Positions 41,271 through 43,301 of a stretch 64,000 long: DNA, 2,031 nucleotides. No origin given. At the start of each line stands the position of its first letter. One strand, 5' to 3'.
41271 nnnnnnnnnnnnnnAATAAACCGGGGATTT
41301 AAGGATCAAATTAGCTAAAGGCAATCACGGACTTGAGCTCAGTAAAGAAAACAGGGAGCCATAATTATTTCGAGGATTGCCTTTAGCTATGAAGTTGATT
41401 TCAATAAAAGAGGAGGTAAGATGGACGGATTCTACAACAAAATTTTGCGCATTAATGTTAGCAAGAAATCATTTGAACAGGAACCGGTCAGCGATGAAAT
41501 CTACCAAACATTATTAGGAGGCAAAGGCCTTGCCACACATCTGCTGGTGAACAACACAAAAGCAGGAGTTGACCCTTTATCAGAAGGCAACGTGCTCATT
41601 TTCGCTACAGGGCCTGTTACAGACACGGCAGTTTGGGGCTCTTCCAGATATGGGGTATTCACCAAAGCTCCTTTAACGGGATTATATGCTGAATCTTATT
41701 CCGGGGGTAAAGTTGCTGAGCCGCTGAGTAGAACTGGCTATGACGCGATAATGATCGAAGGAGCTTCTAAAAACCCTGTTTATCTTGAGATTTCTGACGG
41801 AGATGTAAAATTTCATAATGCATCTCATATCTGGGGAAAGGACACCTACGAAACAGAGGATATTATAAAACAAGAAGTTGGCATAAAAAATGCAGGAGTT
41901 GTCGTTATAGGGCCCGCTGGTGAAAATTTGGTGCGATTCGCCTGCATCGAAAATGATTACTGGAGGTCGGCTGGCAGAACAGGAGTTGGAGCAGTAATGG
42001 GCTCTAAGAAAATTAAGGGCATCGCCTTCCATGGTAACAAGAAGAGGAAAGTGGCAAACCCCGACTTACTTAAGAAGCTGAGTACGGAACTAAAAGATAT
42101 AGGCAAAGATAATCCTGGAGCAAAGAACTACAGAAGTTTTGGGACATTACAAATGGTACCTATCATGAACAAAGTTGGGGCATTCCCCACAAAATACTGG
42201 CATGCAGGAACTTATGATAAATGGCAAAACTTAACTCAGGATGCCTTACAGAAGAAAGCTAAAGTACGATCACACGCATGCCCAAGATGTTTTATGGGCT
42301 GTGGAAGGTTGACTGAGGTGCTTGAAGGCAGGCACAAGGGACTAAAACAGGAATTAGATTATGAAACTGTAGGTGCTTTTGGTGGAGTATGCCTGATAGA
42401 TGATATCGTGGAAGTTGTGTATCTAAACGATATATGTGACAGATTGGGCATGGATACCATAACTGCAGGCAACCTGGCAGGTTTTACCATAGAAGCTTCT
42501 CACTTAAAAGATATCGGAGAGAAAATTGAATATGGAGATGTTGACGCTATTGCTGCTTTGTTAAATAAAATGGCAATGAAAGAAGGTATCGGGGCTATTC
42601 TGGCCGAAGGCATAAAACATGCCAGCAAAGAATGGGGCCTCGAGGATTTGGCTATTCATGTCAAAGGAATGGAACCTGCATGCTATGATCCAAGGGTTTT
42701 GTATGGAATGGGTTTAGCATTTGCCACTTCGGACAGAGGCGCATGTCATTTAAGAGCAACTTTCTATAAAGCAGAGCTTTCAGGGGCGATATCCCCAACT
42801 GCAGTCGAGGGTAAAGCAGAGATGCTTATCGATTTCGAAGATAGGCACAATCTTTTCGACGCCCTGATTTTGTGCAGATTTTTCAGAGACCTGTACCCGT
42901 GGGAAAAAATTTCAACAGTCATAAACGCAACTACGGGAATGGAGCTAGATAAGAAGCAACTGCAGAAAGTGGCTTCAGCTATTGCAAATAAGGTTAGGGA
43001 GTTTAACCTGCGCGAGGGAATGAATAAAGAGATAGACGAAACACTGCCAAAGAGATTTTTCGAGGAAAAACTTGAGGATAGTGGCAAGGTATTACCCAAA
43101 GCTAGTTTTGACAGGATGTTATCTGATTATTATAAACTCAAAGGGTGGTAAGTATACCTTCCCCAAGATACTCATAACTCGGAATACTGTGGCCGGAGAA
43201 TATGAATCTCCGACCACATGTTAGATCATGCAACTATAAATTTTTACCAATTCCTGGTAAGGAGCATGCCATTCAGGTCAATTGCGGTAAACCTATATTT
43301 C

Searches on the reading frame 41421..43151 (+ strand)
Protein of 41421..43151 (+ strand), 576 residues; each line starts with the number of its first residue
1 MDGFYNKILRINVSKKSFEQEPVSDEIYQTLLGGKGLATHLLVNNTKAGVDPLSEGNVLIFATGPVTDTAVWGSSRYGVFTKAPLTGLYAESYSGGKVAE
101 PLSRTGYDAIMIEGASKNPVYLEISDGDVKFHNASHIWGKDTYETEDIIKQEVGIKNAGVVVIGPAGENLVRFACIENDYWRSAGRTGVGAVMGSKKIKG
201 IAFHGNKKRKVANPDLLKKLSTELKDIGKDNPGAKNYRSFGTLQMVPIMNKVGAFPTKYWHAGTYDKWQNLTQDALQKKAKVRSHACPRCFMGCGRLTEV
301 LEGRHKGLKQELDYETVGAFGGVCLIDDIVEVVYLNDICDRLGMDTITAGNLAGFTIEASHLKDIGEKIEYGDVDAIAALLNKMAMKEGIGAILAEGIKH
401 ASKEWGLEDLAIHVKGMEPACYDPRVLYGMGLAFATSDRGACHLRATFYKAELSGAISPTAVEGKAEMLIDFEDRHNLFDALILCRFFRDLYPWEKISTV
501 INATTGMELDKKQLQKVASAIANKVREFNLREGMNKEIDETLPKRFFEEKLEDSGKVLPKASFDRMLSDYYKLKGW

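Call 10: search_protein_families(library=pfam, proteins=[window:41421-43151:+])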
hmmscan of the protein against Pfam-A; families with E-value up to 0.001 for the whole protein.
window:41421-43151:+ (576 aa): 2 families
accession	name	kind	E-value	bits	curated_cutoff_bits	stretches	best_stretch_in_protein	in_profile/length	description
PF01314.23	AFOR_C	-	4e-110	369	27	1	221-576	3-369/385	Aldehyde ferredoxin oxidoreductase, domains 2 & 3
PF02730.20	AFOR_N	-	4.7e-76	255.4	29.8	1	6-205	1-198/199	Aldehyde ferredoxin oxidoreductase, N-terminal domain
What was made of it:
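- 41421..43151 (+): Aldehyde:ferredoxin oxidoreductase (AOR) family gene, 576 aa. Pfam AFOR_N and AFOR_C (call 10).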

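Call 12: find_homologous_proteins(query=window:41421-43148:+, max_evalue=1e-50)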
Query window:41421-43148:+ (576 aa): 7863 proteins with E <= 1e-50 among 8000 candidates; the best 120 are listed.
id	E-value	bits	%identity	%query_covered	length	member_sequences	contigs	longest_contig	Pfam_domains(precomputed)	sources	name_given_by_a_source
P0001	0.0e+0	1301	98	100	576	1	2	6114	PF02730.21,PF01314.24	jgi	-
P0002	0.0e+0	1297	98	100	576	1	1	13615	PF02730.21,PF01314.24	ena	-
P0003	0.0e+0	1295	97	100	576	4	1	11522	PF02730.21,PF01314.24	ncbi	-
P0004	0.0e+0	1277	96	100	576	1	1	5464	PF02730.21,PF01314.24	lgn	-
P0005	0.0e+0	1271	95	100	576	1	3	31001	PF02730.21,PF01314.24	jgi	-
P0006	0.0e+0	1269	96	100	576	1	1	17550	PF02730.21,PF01314.24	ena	-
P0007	0.0e+0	1268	95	100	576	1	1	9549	PF02730.21,PF01314.24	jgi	-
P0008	0.0e+0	1267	96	100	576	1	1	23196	PF02730.21,PF01314.24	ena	-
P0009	0.0e+0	1262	95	100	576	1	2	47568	PF02730.21,PF01314.24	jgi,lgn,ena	-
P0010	0.0e+0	1262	95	100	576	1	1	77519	PF02730.21,PF01314.24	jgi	-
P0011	0.0e+0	1260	95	100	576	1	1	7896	PF02730.21,PF01314.24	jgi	-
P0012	0.0e+0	1259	95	100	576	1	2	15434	PF02730.21,PF01314.24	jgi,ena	-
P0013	0.0e+0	1256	94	100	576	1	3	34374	PF02730.21,PF01314.24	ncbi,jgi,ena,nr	ncbi:MAG: aldehyde ferredoxin oxidoreductase family protein [Dehalococcoidia bacterium]|nr:aldehyde 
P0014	0.0e+0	1184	88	100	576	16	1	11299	PF02730.21,PF01314.24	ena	-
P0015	0.0e+0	1136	84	100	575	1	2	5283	PF02730.21,PF01314.24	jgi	-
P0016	0.0e+0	1130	82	100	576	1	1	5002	PF02730.21,PF01314.24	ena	-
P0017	0.0e+0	1121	82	100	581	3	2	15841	PF02730.21,PF01314.24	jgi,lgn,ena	-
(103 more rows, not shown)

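Call 14: find_related_loci(query=A1, collection=genome_contigs, flank=4000)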
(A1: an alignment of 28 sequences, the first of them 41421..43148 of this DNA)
Query A1 (576 aa) in genome_contigs; peptide patterns used: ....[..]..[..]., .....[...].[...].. (x = any residue, [..] = any of these).
599 stretches matched a pattern (row limit reached: there are more); 593 encode a relative of the query (tblastn E <= 1e-3); the best 80 are kept; 80 distinct loci.
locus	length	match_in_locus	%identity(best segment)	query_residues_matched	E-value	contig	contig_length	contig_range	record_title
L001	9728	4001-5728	94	1-576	0e+0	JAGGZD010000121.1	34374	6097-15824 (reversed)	MAG: Dehalococcoidia bacterium isolate AUK195 PB_MBMC_149_c_000000000014, whole genome shotgun sequence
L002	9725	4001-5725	80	1-576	0e+0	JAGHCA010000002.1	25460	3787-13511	MAG: Dehalococcoidia bacterium isolate AUK270 PB_MBMC_224_c_000000000049, whole genome shotgun sequence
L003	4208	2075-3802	68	1-576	0e+0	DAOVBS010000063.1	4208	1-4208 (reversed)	MAG TPA_asm: Chloroflexota bacterium isolate CSMAG_1011 CSMAG_1011_k141_6646932_length_4208_cov_8.9936, whole genome sho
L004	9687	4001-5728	68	1-576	0e+0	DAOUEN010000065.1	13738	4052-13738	MAG TPA_asm: Dehalococcoidia bacterium isolate N6_289 k139_410950, whole genome shotgun sequence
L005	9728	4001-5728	76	1-576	0e+0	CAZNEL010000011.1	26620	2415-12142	MAG TPA_asm: uncultured Dehalococcoidales bacterium isolate SRP178699_co1_635 genome assembly, contig: NODE_2016_length_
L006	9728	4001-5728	68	1-576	0e+0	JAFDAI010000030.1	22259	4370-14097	MAG: Deltaproteobacteria bacterium isolate AB_1215_Bin_93 AB_1215_Bin_93_scaffold_1138, whole genome shotgun sequence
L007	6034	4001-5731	67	1-576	0e+0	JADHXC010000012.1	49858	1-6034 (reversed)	MAG: Dehalococcoidales bacterium isolate BS750m-G43 BS-750m-C513, whole genome shotgun sequence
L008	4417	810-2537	66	1-576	0e+0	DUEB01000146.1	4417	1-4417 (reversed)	MAG TPA_asm: Dehalococcoidia bacterium isolate A89 Contig146, whole genome shotgun sequence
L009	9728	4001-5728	65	1-576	0e+0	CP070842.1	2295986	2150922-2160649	MAG: Dehalococcoidales bacterium isolate bin10 chromosome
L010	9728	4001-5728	63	1-576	0e+0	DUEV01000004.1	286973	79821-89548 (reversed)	MAG TPA_asm: Dehalococcoidia bacterium isolate W156 Contig4, whole genome shotgun sequence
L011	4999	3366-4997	68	1-544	0e+0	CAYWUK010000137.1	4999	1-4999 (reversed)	MAG TPA_asm: uncultured Dehalococcoidaceae bacterium isolate binchicken_co178_187 genome assembly, contig: NODE_19419_le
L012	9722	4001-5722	66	3-576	0e+0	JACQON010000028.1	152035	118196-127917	MAG: Chloroflexi bacterium isolate NC_groundwater_1282_Ag_S-0.2um_56_118 S_p2_S4_coassembly_k141_2979075, whole genome s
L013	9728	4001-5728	63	1-576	0e+0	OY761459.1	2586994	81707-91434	MAG: Syntrophales bacterium isolate c6a0f7f3-880d-44d6-9c5f-266f97196533 genome assembly, chromosome: 1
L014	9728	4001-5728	64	1-576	0e+0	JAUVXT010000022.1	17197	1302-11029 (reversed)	MAG: Deltaproteobacteria bacterium isolate CSMAG_1223 CSMAG_1223_k141_1233962_length_17197_cov_7.9150, whole genome shot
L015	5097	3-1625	68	36-576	0e+0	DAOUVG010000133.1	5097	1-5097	MAG TPA_asm: Dehalococcoidales bacterium isolate CSMAG_843 CSMAG_843_k141_2050081_length_5097_cov_8.0000, whole genome s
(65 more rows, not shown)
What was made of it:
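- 41421..43151 (+): Closest homologues are from Dehalococcoidia/Chloroflexota MAGs (calls 12, 14).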

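Call 19: find_encoding_contigs(protein=P0002, flank=3000, max_places=3)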
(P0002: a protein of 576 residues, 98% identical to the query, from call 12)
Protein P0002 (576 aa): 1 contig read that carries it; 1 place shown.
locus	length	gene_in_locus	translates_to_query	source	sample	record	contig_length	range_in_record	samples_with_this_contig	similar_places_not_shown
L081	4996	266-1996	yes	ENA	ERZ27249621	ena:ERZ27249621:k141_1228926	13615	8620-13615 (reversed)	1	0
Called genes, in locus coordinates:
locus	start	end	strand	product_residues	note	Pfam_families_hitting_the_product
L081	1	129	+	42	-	?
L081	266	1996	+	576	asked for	PF02730:AFOR_N, PF01314:AFOR_C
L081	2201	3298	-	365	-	PF00586:AIRS, PF02769:AIRS_C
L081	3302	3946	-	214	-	PF01558:POR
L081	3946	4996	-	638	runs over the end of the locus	PF01855:POR_N, PF17147:PFOR_II (weak), PF12837:Fer4_6 (faint), PF02775:TPP_enzyme_C, PF12797:Fer4_2 (faint), PF13237:Fer4_10 (faint), PF14697:Fer4_21 (weak), PF00037:Fer4 (weak)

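Call 20: find_encoding_contigs(protein=P0005, flank=3000, max_places=3)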
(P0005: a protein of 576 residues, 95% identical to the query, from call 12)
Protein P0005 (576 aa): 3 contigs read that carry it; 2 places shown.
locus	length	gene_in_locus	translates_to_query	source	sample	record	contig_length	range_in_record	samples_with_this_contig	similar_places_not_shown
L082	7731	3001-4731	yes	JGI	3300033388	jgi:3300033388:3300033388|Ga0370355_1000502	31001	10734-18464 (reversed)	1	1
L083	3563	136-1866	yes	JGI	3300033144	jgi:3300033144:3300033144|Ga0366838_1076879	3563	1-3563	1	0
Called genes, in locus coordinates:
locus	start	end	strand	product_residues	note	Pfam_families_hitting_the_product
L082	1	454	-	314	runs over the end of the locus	PF03462:PCRF, PF00472:RF-1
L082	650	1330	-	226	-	PF04493:Endonuclease_5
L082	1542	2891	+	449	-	PF00202:Aminotran_3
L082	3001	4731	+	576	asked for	PF02730:AFOR_N, PF01314:AFOR_C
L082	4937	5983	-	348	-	PF00586:AIRS, PF02769:AIRS_C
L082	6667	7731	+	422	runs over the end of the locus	PF07690:MFS_1, PF13347:MFS_2 (weak), PF07690:MFS_1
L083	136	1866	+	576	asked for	PF02730:AFOR_N, PF01314:AFOR_C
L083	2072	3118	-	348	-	PF00586:AIRS, PF02769:AIRS_C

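Call 21: find_encoding_contigs(protein=P0014, flank=3000, max_places=3)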
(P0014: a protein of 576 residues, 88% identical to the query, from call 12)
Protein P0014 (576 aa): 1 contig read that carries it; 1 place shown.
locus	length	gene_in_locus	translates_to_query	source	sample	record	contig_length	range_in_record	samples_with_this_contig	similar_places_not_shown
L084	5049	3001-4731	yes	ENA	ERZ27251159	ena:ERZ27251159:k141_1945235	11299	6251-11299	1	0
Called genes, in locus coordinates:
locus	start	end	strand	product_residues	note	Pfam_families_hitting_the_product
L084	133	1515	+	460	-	PF00202:Aminotran_3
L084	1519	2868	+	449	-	PF00202:Aminotran_3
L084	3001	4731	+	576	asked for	PF02730:AFOR_N, PF01314:AFOR_C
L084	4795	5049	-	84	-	?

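Call 27: find_encoding_contigs(protein=P0015, flank=3000, max_places=3)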
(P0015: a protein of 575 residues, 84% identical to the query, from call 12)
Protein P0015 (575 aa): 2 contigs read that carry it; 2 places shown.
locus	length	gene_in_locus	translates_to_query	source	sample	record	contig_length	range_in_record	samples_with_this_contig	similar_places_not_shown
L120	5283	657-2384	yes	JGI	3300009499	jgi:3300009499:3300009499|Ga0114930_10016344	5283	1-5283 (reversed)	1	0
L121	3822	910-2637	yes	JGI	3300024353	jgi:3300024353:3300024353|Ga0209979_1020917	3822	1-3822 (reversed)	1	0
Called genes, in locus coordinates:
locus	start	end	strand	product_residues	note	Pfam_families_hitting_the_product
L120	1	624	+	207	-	?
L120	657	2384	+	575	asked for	PF02730:AFOR_N, PF01314:AFOR_C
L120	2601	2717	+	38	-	-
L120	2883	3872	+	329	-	PF06253:MTTB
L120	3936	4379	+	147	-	PF06253:MTTB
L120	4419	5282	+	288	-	?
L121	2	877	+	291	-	?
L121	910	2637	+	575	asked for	PF02730:AFOR_N, PF01314:AFOR_C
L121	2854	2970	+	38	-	-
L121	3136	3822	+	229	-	?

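Call 28: find_encoding_contigs(protein=P0016, flank=3000, max_places=3)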
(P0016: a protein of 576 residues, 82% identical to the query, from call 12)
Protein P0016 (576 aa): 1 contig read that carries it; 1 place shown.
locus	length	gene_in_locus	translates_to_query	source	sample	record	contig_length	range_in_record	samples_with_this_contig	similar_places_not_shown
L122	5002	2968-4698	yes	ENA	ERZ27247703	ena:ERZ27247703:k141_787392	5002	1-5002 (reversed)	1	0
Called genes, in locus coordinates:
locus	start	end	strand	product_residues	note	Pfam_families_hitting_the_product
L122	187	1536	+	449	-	PF00202:Aminotran_3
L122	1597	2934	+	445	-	PF00202:Aminotran_3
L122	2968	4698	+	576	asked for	PF02730:AFOR_N, PF01314:AFOR_C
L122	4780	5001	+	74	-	?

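Call 29: find_encoding_contigs(protein=P0017, flank=3000, max_places=3)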
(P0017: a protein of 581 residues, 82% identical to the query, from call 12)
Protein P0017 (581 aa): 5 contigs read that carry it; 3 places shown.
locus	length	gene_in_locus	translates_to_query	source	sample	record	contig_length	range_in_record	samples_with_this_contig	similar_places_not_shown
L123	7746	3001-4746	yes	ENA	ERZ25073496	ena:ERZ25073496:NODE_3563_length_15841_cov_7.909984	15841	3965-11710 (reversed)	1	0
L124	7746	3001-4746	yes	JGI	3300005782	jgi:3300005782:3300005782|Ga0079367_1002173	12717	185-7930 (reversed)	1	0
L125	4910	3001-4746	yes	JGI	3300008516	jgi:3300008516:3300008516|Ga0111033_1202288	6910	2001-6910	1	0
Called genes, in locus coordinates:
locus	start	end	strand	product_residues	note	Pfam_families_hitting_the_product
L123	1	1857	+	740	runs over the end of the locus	-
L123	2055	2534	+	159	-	PF02130:YbeY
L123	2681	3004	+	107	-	PF01244:Peptidase_M19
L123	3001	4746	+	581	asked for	PF02730:AFOR_N, PF01314:AFOR_C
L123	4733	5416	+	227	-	-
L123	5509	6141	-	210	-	PF00625:Guanylate_kin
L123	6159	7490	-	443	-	PF00275:EPSP_synthase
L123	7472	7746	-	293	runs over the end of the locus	PF03807:F420_oxidored (weak), PF02153:PDH_N, PF20463:PDH_C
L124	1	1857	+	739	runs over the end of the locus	-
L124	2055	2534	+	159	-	PF02130:YbeY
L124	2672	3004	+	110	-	PF01244:Peptidase_M19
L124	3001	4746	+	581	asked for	PF02730:AFOR_N, PF01314:AFOR_C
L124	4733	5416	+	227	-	-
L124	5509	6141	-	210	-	PF00625:Guanylate_kin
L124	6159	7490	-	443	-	PF00275:EPSP_synthase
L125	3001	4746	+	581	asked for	PF02730:AFOR_N, PF01314:AFOR_C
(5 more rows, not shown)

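Call 31: find_encoding_contigs(protein=P0001, flank=1500, max_places=4)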
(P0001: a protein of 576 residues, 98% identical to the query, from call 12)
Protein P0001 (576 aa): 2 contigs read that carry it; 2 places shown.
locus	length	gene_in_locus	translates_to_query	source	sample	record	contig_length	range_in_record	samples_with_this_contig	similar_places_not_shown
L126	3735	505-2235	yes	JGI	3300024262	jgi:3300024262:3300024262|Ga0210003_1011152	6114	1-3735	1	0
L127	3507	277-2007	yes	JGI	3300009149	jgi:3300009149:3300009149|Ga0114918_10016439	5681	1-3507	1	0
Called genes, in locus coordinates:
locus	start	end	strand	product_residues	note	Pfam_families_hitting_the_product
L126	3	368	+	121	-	?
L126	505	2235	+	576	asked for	PF02730:AFOR_N, PF01314:AFOR_C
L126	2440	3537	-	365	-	PF00586:AIRS, PF02769:AIRS_C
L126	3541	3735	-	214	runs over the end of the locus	PF01558:POR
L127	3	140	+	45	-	?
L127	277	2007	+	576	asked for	PF02730:AFOR_N, PF01314:AFOR_C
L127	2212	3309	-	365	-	PF00586:AIRS, PF02769:AIRS_C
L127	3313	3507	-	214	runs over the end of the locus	PF01558:POR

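Call 32: find_encoding_contigs(protein=P0003, flank=1500, max_places=4)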
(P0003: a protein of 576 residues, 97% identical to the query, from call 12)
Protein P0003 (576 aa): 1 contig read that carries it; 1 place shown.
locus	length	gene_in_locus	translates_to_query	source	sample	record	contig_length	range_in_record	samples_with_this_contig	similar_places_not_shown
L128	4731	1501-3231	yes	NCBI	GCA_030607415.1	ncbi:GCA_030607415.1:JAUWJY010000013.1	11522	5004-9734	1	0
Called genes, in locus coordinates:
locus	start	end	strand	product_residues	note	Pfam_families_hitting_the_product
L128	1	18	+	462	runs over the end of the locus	PF00202:Aminotran_3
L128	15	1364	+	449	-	PF00202:Aminotran_3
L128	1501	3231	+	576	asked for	PF02730:AFOR_N, PF01314:AFOR_C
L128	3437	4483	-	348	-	PF00586:AIRS, PF02769:AIRS_C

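Call 33: find_encoding_contigs(protein=P0009, flank=1500, max_places=4)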
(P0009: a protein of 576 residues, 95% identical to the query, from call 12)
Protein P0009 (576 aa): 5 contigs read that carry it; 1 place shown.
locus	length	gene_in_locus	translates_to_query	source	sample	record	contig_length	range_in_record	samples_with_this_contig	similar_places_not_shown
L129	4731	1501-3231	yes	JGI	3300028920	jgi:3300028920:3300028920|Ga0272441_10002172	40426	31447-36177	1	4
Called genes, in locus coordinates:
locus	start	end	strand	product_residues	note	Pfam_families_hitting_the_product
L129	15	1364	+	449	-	PF00202:Aminotran_3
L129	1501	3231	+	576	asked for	PF02730:AFOR_N, PF01314:AFOR_C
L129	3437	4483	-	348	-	PF00586:AIRS, PF02769:AIRS_C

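Call 34: find_encoding_contigs(protein=P0010, flank=1500, max_places=4)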
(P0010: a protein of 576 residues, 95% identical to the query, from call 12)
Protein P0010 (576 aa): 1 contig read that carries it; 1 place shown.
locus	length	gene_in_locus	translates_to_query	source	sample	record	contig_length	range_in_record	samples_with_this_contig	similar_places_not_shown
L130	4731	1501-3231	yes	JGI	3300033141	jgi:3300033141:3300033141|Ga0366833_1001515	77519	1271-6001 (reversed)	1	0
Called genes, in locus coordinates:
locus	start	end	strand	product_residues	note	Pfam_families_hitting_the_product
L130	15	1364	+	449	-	PF00202:Aminotran_3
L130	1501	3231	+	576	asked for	PF02730:AFOR_N, PF01314:AFOR_C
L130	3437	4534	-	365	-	PF00586:AIRS, PF02769:AIRS_C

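Call 53: list_cluster_members(proteins=[P0014])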
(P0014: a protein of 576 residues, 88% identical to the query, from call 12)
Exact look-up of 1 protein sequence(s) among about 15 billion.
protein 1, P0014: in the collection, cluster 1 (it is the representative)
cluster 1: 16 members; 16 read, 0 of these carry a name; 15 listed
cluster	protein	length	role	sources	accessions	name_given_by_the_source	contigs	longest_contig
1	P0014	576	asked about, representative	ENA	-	-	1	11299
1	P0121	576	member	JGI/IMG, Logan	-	-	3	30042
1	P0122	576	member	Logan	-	-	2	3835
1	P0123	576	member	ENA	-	-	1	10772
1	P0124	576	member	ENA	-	-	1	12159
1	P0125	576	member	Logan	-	-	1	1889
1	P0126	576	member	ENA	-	-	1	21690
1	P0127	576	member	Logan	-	-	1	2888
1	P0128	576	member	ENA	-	-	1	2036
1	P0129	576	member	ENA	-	-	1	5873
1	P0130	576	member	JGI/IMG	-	-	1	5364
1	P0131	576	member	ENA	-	-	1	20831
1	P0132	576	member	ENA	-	-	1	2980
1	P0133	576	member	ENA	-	-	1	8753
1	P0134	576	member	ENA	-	-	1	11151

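Call 55: find_encoding_contigs(protein=P0121, flank=10000, max_places=4)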
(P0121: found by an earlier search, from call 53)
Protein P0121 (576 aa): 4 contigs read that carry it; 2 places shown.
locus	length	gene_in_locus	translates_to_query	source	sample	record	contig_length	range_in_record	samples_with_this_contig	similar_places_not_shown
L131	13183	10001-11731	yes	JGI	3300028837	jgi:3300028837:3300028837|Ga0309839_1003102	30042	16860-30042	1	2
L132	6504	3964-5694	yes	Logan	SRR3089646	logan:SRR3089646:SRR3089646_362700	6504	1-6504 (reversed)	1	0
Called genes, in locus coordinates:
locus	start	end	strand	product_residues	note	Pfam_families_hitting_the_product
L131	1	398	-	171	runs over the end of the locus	PF01871:AMMECR1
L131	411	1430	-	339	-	PF04055:Radical_SAM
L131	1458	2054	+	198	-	PF01121:CoaE, PF13238:AAA_18 (weak)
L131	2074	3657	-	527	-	PF00496:SBP_bac_5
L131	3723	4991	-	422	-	PF13485:Peptidase_MA_2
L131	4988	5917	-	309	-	PF03462:PCRF, PF00472:RF-1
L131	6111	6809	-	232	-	PF04493:Endonuclease_5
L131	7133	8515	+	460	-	PF00202:Aminotran_3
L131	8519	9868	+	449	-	PF00202:Aminotran_3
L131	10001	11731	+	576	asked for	PF02730:AFOR_N, PF01314:AFOR_C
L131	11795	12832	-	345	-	PF00586:AIRS, PF02769:AIRS_C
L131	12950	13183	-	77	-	?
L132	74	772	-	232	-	PF04493:Endonuclease_5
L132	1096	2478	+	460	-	PF00202:Aminotran_3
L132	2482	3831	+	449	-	PF00202:Aminotran_3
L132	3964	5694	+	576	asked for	PF02730:AFOR_N, PF01314:AFOR_C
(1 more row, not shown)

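Call 56: find_encoding_contigs(protein=P0123, flank=3000, max_places=4)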
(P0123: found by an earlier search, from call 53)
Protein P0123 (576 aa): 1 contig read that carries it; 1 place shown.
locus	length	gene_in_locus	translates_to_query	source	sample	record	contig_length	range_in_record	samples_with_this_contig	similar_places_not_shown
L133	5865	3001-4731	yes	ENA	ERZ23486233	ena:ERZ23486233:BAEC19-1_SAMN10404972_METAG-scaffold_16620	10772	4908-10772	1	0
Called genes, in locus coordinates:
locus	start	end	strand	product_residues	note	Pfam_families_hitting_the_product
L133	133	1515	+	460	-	PF00202:Aminotran_3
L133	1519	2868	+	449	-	PF00202:Aminotran_3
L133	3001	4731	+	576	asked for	PF02730:AFOR_N, PF01314:AFOR_C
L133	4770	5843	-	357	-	PF00586:AIRS, PF02769:AIRS_C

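Call 79: search_protein_families(library=ncbifam, proteins=[window:41421-43151:+], max_evalue=1e-20)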
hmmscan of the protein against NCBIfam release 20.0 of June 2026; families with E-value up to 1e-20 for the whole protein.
window:41421-43151:+ (576 aa): 1 family
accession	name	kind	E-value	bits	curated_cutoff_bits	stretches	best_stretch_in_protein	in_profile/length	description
NF007354.0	PRK09849.1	equivalog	3.5e-57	194.5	868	1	2-231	6-235/703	aldehyde ferredoxin oxidoreductase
